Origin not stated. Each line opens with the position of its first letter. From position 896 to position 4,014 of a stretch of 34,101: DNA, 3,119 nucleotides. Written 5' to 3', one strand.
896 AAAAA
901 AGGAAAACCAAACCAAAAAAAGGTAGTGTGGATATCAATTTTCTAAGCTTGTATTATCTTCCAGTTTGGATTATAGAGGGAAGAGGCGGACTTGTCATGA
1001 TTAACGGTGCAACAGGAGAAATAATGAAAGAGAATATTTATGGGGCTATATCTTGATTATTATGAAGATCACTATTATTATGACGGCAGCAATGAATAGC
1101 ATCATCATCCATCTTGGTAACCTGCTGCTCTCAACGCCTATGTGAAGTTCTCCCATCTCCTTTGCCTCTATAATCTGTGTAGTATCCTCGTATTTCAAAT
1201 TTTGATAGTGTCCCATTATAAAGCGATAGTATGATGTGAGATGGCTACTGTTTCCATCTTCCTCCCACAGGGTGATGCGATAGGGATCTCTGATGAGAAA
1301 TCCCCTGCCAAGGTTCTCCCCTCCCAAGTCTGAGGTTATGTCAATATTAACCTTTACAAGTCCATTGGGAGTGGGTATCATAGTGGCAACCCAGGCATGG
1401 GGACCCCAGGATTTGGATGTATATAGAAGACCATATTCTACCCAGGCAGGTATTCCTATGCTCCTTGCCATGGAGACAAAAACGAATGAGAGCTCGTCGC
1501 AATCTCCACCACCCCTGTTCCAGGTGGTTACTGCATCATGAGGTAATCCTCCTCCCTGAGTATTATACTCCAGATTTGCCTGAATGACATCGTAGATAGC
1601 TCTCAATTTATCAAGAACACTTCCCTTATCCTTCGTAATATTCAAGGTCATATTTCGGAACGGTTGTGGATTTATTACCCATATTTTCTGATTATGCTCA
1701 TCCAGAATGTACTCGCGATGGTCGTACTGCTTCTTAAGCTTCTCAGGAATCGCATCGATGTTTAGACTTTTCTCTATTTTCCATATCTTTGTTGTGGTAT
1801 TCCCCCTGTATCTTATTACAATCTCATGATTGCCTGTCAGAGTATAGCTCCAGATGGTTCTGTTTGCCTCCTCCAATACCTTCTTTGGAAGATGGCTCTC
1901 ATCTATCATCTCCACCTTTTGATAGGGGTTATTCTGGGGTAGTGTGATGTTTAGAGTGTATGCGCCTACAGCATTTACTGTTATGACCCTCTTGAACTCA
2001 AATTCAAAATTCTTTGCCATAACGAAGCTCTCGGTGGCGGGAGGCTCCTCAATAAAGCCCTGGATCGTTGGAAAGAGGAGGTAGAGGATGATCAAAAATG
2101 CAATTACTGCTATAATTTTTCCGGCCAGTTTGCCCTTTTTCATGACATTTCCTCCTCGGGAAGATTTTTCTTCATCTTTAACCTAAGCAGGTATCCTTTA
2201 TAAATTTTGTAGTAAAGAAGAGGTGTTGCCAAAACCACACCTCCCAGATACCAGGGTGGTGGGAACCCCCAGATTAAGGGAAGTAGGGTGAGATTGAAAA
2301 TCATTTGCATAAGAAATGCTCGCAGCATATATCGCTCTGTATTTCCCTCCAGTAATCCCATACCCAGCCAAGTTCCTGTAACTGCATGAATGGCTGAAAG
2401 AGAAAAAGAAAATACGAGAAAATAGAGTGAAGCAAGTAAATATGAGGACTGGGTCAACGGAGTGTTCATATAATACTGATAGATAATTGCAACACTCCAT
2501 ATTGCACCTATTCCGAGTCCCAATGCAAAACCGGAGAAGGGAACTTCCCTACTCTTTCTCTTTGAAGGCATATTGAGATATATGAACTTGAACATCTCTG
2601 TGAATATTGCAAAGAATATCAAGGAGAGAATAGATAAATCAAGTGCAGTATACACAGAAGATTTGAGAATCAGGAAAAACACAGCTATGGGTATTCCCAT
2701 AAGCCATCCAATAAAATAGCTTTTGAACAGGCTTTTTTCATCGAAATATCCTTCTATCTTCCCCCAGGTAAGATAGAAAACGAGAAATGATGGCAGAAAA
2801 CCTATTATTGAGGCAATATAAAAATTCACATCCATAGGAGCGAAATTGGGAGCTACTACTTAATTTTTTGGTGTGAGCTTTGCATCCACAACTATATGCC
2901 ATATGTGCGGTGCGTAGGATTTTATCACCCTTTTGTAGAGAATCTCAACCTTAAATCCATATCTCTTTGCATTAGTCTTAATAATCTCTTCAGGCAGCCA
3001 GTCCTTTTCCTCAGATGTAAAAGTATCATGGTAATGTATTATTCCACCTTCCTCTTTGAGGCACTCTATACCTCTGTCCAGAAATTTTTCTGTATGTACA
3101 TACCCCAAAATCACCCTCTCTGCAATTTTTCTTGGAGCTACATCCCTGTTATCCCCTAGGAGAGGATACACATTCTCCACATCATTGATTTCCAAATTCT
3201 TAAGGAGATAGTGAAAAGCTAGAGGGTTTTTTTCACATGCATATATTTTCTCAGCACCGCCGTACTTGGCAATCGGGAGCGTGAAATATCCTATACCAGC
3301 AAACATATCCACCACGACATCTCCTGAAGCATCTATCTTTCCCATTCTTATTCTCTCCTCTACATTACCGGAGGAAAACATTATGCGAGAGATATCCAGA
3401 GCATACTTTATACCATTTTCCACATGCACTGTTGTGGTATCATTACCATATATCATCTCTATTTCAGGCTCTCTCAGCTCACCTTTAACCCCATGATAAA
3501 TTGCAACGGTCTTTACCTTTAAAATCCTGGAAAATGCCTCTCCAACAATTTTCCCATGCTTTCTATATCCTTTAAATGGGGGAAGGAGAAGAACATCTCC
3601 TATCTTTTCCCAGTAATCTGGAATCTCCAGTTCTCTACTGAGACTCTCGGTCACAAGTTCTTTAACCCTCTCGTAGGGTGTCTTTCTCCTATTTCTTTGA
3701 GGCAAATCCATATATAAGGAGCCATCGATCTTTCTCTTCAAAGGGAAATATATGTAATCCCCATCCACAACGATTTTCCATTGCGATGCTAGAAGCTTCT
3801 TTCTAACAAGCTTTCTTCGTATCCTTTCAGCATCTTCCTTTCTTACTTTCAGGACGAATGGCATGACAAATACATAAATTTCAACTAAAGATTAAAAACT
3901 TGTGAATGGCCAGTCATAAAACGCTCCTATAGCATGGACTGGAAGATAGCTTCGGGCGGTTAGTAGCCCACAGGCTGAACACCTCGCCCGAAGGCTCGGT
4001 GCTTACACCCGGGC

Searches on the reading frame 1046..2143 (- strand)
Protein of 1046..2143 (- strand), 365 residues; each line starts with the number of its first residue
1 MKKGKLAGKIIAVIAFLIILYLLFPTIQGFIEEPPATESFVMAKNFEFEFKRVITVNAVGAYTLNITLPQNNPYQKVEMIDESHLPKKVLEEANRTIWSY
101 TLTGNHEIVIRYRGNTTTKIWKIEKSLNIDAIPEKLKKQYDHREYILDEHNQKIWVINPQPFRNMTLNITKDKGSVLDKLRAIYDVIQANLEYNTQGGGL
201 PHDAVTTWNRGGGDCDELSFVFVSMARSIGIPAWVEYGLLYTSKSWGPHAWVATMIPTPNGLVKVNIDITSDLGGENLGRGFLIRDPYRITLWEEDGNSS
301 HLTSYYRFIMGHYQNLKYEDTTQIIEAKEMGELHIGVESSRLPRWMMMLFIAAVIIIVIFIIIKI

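Call 19: search_protein_families(library=pfam, proteins=[window:1046-2143:-], max_evalue=0.001)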
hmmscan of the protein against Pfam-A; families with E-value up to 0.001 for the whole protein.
window:1046-2143:- (365 aa): 1 family
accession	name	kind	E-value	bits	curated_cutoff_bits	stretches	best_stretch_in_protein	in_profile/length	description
PF01841.26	Transglut_core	-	9.1e-15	55.3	23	1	165-256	3-98/108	Transglutaminase-like superfamily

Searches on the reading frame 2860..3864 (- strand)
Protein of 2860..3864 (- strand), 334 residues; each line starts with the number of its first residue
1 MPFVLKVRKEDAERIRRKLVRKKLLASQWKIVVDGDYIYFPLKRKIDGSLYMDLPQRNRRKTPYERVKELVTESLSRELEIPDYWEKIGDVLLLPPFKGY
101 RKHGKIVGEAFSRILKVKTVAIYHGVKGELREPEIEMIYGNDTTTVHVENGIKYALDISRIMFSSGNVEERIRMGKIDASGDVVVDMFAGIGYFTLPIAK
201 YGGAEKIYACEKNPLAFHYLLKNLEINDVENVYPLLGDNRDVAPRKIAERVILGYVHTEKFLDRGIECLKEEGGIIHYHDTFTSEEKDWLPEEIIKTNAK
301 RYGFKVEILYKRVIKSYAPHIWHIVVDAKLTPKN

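Call 19: search_protein_families(library=pfam, proteins=[window:2860-3864:-], max_evalue=0.001)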
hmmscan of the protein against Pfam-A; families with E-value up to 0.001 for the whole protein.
window:2860-3864:- (334 aa): 3 families
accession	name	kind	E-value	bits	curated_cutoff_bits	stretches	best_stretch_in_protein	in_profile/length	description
PF02475.24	TRM5-TYW2_MTfase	-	6.5e-53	179.5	28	1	145-301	1-158/164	TRM5/TYW2 methyltransferase domain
PF25133.1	TYW2_N_2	-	8.5e-16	58.3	27.7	1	67-143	1-79/79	TYW2 N-terminal domain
PF18093.7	Trm5_N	-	7.8e-13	48.4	22.7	1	5-48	2-45/47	tRNA methyltransferase 5 N-terminal domain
